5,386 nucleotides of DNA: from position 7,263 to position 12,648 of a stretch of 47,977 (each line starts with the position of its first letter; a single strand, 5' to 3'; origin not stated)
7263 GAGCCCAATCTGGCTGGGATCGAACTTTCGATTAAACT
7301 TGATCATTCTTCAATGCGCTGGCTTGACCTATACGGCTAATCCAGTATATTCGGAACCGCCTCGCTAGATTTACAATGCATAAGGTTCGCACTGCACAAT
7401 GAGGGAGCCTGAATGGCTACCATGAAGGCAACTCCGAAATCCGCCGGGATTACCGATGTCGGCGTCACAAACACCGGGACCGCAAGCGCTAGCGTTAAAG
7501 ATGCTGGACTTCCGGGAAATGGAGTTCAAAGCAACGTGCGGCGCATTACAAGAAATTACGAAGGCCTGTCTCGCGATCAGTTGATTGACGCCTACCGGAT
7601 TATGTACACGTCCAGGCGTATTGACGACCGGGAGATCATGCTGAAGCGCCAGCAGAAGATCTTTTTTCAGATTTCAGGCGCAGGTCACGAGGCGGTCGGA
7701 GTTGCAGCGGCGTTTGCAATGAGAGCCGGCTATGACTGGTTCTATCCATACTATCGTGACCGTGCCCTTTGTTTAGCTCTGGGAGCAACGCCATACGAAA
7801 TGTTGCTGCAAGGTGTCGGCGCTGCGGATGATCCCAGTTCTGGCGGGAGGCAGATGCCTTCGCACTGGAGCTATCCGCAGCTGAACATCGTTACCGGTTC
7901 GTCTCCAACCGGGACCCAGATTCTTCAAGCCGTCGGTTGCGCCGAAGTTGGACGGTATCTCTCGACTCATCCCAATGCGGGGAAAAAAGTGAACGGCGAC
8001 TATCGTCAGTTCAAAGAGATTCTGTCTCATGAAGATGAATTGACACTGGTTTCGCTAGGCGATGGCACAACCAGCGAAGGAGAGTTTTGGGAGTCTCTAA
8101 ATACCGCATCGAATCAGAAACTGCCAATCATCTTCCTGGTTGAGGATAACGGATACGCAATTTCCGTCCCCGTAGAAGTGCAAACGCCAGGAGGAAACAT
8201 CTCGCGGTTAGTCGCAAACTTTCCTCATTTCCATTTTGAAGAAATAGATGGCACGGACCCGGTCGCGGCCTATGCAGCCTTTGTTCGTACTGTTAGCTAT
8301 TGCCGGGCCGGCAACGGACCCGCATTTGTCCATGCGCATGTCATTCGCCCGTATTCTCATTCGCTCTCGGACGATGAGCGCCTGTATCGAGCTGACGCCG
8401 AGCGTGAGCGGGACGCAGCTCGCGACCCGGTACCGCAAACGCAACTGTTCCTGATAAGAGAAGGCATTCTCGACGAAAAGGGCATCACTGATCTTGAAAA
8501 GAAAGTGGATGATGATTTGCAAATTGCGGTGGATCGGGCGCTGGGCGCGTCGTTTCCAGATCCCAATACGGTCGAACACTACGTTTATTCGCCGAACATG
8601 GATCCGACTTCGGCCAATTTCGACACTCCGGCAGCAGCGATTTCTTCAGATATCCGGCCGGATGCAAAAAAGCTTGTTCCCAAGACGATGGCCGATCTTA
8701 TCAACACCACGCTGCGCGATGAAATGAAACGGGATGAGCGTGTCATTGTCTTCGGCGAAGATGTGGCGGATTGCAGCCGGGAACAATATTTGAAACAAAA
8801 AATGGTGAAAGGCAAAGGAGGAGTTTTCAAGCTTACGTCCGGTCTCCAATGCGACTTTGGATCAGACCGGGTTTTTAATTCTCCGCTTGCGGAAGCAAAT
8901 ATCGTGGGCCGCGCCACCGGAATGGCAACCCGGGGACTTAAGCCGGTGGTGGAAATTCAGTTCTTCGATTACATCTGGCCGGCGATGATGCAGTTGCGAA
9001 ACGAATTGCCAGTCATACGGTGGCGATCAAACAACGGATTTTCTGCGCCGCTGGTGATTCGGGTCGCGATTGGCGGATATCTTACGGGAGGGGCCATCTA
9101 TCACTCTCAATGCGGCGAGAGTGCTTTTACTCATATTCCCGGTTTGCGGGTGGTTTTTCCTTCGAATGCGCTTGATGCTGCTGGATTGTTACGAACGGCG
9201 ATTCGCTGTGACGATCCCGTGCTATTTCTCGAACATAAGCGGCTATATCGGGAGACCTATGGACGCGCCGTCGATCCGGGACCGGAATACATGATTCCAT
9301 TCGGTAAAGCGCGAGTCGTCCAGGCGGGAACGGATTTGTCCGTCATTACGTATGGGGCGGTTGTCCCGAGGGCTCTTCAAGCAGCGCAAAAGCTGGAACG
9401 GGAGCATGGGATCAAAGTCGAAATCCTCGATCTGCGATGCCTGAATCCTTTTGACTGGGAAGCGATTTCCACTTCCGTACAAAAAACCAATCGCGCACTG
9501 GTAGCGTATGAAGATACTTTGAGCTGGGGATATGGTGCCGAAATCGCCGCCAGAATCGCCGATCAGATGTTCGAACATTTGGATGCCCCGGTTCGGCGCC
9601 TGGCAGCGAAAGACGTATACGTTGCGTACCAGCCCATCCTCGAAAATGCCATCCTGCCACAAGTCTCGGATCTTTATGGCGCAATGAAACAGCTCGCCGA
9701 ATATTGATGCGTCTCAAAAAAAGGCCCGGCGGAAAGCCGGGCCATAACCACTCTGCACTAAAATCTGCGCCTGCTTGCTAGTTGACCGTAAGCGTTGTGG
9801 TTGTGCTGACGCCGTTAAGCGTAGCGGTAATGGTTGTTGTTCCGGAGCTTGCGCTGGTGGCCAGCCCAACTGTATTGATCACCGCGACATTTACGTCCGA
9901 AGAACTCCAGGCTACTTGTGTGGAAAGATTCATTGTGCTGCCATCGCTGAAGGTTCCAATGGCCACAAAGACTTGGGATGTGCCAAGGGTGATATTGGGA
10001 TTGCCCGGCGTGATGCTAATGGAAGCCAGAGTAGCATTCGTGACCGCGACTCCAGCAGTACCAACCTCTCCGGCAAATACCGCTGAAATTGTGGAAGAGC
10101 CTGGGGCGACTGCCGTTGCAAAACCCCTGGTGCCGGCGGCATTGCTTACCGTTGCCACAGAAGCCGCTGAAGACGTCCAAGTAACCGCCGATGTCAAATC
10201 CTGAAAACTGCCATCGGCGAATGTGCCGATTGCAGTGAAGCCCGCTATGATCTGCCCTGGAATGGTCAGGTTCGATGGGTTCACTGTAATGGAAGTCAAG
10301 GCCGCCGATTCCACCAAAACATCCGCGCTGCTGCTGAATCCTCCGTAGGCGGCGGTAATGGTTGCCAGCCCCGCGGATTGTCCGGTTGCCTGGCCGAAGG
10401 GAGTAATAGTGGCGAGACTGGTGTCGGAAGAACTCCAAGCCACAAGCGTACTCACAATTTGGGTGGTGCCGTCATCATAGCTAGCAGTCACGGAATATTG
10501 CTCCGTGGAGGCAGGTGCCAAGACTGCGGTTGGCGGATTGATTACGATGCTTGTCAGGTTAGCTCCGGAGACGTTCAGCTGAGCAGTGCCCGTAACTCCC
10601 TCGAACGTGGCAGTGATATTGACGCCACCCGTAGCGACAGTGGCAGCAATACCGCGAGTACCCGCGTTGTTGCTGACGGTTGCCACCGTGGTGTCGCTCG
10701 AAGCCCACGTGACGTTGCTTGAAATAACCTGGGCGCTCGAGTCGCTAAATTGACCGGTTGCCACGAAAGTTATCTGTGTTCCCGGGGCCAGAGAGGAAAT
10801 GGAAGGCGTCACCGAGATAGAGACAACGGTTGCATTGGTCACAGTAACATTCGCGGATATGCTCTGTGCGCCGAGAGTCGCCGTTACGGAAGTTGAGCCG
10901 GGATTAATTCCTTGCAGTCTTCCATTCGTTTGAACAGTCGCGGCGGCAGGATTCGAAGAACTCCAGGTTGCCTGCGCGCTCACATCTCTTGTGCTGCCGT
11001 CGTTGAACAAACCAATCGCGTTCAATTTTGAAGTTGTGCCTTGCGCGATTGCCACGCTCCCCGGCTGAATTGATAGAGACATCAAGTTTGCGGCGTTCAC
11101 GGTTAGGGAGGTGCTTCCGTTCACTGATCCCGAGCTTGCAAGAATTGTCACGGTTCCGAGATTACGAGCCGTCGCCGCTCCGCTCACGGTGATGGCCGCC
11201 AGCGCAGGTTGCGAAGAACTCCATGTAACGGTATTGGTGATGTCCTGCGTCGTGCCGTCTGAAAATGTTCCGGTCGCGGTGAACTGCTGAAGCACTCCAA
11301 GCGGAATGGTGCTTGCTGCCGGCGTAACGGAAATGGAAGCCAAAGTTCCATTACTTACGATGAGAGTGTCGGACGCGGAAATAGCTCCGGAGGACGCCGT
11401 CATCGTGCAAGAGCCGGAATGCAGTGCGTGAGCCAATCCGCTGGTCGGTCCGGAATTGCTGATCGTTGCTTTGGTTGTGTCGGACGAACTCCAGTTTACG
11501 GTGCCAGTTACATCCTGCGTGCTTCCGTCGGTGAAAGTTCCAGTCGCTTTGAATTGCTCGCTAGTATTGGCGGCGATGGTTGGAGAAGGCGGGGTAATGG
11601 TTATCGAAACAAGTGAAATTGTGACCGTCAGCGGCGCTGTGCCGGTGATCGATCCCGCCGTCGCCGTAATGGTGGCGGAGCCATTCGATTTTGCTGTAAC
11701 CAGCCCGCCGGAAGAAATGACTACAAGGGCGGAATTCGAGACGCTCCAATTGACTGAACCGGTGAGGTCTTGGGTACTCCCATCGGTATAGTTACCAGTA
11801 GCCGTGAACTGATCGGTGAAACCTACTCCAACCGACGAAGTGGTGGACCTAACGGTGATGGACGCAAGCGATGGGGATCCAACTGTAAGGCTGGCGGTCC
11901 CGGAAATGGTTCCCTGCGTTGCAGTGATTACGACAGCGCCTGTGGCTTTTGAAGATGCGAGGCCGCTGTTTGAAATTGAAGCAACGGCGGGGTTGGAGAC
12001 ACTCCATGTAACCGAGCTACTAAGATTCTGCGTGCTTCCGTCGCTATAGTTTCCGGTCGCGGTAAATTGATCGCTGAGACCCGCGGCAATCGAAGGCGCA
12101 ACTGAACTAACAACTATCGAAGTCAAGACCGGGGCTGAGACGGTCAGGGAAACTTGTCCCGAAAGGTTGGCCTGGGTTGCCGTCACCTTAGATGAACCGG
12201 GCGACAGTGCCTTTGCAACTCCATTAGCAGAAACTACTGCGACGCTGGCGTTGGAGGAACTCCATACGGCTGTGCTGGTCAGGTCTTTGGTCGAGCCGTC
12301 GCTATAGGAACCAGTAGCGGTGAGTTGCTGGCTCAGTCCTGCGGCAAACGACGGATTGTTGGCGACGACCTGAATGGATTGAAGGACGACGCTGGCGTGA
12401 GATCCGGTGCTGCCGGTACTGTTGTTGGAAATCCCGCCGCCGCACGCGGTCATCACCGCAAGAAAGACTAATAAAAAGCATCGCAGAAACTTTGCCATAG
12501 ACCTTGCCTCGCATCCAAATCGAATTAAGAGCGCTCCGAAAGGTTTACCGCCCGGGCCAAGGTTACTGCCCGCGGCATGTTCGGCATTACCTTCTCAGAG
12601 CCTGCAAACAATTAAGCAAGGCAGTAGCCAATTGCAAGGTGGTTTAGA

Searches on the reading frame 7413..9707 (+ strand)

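Call 31: search_protein_families(library=pfam, proteins=[window:7413-9707:+], max_evalue=0.00001)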
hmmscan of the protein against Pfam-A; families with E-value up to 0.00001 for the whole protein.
window:7413-9707:+ (764 aa): 3 families
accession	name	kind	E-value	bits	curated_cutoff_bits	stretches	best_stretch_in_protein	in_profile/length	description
PF00676.26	E1_dh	-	1.9e-50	172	22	1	62-382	2-297/300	Dehydrogenase E1 component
PF02780.25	Transketolase_C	-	7.3e-35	120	25.9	1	631-752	1-122/124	Transketolase, C-terminal domain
PF02779.29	Transket_pyr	-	4.8e-34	117.9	27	1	425-613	4-173/174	Transketolase, pyrimidine binding domain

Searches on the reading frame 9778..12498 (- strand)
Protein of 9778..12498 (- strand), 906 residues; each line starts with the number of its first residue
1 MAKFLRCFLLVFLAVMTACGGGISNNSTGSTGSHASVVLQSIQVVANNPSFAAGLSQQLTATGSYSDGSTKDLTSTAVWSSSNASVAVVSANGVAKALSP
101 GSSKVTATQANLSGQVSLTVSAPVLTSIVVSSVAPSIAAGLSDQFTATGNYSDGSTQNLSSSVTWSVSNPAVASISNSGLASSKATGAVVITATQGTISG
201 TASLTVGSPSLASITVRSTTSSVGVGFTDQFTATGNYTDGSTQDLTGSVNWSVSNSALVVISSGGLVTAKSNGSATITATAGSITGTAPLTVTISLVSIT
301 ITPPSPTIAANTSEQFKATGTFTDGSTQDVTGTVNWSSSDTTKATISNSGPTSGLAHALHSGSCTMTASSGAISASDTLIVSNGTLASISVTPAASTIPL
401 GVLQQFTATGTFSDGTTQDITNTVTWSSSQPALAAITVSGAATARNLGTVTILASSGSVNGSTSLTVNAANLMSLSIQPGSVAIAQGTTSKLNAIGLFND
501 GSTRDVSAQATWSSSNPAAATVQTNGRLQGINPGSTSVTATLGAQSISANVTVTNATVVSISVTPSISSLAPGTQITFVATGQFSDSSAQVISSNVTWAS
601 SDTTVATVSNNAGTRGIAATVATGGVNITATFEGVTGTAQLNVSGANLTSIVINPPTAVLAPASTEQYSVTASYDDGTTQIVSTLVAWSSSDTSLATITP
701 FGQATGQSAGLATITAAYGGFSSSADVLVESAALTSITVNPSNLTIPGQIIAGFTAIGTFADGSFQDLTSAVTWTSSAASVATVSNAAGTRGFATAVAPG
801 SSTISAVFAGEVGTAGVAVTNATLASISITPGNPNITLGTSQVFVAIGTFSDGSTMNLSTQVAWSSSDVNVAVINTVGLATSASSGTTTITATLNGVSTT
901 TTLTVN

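Call 31: search_protein_families(library=pfam, proteins=[window:9778-12498:-], max_evalue=0.00001)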
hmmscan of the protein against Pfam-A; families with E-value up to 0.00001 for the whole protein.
window:9778-12498:- (906 aa): 1 family
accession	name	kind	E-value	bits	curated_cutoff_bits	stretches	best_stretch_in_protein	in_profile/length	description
PF02368.24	Big_2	-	1.1e-88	291.7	22.8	10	212-292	3-79/79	Bacterial Ig-like domain (group 2)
